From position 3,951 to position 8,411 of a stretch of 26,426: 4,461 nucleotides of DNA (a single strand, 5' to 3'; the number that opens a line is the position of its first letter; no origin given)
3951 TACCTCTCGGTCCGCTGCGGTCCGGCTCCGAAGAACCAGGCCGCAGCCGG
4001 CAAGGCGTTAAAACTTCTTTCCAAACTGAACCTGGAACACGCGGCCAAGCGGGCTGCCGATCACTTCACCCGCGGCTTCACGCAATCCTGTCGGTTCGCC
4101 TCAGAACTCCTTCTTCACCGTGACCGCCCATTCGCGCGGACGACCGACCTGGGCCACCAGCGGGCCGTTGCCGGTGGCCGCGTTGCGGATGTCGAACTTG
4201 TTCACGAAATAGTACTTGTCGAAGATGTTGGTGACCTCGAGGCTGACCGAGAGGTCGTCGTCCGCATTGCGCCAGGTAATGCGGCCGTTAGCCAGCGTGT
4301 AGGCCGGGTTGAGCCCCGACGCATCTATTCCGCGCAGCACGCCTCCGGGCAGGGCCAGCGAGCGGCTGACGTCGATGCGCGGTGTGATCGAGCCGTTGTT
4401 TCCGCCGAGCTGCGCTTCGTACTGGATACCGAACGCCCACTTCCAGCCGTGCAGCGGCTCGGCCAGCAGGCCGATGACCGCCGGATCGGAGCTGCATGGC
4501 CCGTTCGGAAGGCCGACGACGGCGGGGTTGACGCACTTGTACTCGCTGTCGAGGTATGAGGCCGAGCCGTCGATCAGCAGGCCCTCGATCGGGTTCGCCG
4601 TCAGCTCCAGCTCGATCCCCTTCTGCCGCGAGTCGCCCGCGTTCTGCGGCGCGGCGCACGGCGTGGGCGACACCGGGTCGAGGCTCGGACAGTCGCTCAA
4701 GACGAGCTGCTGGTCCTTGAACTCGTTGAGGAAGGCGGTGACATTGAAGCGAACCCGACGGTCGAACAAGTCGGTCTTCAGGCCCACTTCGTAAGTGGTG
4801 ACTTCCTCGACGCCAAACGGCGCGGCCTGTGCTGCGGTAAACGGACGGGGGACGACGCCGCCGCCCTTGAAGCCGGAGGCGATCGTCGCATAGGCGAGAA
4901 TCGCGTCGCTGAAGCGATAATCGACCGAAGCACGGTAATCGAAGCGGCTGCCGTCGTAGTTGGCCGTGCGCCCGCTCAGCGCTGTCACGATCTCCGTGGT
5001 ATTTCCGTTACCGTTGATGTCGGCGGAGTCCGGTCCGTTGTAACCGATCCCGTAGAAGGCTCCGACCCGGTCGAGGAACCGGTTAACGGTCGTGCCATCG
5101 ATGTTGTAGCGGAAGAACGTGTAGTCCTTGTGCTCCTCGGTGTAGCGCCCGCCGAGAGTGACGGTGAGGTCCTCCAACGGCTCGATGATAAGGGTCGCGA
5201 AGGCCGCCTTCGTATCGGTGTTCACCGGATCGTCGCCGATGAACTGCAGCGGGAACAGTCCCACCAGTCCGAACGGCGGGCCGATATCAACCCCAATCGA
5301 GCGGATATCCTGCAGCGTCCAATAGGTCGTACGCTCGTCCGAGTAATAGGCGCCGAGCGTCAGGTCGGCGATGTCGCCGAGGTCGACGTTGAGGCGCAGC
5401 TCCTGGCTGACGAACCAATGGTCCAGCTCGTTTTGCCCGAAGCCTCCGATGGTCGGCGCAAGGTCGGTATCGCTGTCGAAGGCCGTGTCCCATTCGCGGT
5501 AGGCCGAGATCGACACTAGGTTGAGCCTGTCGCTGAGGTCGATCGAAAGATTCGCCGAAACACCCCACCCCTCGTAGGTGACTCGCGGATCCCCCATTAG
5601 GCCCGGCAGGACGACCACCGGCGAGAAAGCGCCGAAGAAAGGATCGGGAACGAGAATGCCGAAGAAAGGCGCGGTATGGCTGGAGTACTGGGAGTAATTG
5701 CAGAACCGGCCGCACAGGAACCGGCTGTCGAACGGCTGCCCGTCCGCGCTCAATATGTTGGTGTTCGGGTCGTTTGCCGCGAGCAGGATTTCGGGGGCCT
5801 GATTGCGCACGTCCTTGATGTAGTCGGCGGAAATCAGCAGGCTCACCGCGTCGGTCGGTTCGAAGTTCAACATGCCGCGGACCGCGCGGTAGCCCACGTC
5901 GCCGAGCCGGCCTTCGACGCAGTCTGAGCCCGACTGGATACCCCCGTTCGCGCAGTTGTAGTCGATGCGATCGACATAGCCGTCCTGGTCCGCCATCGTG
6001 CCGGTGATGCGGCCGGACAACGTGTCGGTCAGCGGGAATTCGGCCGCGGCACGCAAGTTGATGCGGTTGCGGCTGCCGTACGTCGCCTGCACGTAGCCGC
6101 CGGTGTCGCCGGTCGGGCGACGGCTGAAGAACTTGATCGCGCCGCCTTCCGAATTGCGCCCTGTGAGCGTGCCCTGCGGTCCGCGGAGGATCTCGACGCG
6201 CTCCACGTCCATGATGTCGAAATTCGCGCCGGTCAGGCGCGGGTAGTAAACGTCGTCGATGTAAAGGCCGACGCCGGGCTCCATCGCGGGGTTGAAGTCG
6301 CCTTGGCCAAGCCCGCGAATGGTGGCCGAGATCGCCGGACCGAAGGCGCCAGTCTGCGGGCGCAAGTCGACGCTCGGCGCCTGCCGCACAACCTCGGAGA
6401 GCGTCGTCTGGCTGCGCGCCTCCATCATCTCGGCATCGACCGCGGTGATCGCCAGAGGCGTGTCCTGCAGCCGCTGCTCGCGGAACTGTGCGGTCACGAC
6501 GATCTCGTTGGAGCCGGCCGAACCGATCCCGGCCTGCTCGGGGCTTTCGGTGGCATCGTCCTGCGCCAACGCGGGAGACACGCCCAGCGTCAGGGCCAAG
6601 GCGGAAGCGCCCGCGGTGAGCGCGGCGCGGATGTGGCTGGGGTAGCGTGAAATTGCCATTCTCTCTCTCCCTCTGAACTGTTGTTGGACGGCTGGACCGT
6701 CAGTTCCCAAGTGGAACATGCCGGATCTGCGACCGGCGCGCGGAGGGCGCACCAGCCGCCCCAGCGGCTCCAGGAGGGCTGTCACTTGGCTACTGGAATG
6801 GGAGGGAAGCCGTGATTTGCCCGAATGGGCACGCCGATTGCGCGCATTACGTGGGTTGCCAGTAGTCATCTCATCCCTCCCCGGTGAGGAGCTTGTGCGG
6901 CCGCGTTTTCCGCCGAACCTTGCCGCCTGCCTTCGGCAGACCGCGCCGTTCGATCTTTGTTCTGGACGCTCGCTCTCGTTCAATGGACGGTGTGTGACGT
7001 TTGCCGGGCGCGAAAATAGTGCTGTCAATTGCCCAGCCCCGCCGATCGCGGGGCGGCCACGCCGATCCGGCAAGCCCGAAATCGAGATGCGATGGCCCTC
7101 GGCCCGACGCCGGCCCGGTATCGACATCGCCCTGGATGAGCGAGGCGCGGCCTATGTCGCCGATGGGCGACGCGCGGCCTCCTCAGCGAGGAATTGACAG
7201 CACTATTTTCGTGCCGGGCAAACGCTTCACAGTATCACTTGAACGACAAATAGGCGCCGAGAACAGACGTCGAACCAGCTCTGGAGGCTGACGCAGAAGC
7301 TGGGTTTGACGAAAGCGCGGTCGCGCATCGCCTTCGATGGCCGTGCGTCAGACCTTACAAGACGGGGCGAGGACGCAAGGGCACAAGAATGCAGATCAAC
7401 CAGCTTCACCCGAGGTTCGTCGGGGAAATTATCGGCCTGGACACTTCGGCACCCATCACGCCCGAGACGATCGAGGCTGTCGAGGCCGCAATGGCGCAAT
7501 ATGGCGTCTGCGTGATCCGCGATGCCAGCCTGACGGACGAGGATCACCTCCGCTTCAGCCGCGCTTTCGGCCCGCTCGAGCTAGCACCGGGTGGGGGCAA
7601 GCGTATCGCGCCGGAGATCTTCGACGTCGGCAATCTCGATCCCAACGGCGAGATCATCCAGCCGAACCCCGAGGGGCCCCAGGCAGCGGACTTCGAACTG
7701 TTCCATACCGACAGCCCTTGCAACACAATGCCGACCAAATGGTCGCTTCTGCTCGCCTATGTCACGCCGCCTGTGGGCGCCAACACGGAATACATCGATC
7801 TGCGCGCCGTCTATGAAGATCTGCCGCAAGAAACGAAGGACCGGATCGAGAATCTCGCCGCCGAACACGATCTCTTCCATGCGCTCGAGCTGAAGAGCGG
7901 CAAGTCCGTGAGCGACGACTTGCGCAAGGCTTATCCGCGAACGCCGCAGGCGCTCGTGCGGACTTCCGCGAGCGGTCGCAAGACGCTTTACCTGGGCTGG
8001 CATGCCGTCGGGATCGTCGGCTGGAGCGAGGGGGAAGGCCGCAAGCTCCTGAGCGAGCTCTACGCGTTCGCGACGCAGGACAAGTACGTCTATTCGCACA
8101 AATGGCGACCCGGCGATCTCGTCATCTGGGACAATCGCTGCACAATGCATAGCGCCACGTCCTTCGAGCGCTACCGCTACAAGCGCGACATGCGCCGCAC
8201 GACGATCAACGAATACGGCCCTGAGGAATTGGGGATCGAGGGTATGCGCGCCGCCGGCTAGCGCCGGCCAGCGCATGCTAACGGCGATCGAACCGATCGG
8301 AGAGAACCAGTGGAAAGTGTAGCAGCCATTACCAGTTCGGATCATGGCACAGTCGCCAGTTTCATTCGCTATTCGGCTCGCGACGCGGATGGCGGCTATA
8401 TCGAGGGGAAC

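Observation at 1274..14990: Catabolic cluster bracketed by two decayed, same-orientation IS6-like ends (fossil composite element)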

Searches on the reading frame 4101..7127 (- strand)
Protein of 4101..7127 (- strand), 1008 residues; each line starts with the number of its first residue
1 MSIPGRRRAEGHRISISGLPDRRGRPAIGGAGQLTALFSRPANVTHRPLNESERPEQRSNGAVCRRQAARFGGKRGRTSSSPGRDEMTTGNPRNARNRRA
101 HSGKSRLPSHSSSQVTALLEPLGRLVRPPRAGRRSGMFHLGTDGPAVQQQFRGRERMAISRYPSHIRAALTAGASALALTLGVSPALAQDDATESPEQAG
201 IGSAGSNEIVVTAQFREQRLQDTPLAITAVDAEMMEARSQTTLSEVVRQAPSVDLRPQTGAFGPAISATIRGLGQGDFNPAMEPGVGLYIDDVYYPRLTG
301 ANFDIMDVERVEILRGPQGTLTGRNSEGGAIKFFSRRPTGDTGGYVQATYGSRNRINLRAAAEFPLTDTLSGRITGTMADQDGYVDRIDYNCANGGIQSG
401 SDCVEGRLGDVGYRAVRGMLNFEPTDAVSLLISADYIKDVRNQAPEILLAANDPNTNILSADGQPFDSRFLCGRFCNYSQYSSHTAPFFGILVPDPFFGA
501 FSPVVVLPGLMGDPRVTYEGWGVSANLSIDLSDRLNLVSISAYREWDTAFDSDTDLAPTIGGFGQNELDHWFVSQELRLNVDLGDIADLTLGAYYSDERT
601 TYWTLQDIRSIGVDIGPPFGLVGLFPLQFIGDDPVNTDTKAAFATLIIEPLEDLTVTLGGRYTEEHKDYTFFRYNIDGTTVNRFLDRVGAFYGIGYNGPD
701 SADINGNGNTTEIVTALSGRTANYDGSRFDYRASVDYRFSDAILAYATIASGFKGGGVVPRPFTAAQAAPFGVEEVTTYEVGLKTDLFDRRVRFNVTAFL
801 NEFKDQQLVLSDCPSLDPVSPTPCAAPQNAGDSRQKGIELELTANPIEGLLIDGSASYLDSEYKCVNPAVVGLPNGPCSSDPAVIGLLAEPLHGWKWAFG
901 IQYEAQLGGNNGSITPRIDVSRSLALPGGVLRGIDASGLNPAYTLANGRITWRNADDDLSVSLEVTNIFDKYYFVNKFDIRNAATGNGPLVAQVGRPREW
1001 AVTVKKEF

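Call 11: search_protein_families(library=pfam, proteins=[window:4101-7127:-], max_evalue=0.001)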
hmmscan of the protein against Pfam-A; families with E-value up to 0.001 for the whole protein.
window:4101-7127:- (1008 aa): 2 families
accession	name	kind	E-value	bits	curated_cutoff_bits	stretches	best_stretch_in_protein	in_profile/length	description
PF00593.30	TonB_dep_Rec_b-barrel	-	1.3e-32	114.7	27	1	512-968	52-436/436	TonB dependent receptor-like, beta-barrel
PF07715.20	Plug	-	7.1e-17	62.3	23.9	1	220-330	2-107/107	TonB-dependent Receptor Plug Domain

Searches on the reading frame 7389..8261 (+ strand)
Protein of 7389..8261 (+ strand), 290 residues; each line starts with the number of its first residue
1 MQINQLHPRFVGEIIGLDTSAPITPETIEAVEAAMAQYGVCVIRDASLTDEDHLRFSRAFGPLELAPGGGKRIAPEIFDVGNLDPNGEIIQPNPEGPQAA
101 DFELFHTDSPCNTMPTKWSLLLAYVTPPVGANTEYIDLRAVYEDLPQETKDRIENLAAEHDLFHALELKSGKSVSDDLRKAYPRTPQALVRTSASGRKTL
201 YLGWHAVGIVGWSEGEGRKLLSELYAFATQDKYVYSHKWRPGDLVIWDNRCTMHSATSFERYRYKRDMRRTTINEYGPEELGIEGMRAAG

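Call 11: search_protein_families(library=pfam, proteins=[window:7389-8261:+], max_evalue=0.001)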
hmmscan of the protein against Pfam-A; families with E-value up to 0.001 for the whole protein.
window:7389-8261:+ (290 aa): 1 family
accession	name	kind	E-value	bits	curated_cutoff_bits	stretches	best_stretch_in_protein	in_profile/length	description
PF02668.22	TauD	-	3.1e-61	208.1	27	1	3-272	2-267/267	Taurine catabolism dioxygenase TauD, TfdA family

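Call 52: find_encoding_contigs(protein=window:7389-8261:+, flank=10000, max_places=8)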
Protein window:7389-8261:+ (290 aa): 8 contigs read that carry it; 8 places shown.
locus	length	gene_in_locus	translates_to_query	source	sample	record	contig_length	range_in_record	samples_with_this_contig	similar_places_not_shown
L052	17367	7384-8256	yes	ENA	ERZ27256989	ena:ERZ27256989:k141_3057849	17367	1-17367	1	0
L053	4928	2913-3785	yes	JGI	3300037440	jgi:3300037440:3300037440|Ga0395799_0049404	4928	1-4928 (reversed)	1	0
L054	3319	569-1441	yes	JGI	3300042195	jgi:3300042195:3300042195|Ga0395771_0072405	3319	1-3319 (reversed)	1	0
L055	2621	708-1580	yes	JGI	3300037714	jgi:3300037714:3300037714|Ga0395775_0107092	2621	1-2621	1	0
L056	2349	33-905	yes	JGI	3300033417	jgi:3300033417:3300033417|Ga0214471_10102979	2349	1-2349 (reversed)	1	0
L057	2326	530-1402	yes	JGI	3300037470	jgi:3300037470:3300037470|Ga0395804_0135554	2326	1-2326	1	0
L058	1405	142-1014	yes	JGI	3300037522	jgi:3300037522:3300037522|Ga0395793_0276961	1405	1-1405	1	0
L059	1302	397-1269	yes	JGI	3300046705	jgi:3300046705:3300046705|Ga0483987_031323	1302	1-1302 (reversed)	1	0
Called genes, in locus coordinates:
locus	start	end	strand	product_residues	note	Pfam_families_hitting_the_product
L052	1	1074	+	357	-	?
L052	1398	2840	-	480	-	PF05977:MFS_3 (faint), PF07690:MFS_1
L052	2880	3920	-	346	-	PF07366:SnoaL, PF12680:SnoaL_2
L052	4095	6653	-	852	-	PF07715:Plug, PF00593:TonB_dep_Rec_b-barrel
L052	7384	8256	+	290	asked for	PF02668:TauD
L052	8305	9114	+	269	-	PF27522:YDMC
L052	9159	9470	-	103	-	-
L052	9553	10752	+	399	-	PF00296:Bac_luciferase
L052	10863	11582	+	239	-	PF00561:Abhydrolase_1, PF12146:Hydrolase_4 (weak), PF12697:Abhydrolase_6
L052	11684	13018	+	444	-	PF03137:OATP (faint), PF07690:MFS_1, PF00083:Sugar_tr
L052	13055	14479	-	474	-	PF00392:GntR (weak), PF02082:Rrf2 (faint), PF08279:HTH_11 (faint), PF14502:HTH_41 (faint), PF00392:GntR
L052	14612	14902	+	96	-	PF07715:Plug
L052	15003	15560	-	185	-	PF18932:DUF5681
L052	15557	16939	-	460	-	PF02195:ParB_N, PF01555:N6_N4_Mtase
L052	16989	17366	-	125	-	?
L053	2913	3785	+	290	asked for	PF02668:TauD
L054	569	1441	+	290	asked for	PF02668:TauD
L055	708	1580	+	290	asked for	PF02668:TauD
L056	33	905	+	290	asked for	PF02668:TauD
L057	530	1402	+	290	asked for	PF02668:TauD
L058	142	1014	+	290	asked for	PF02668:TauD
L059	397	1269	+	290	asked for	PF02668:TauD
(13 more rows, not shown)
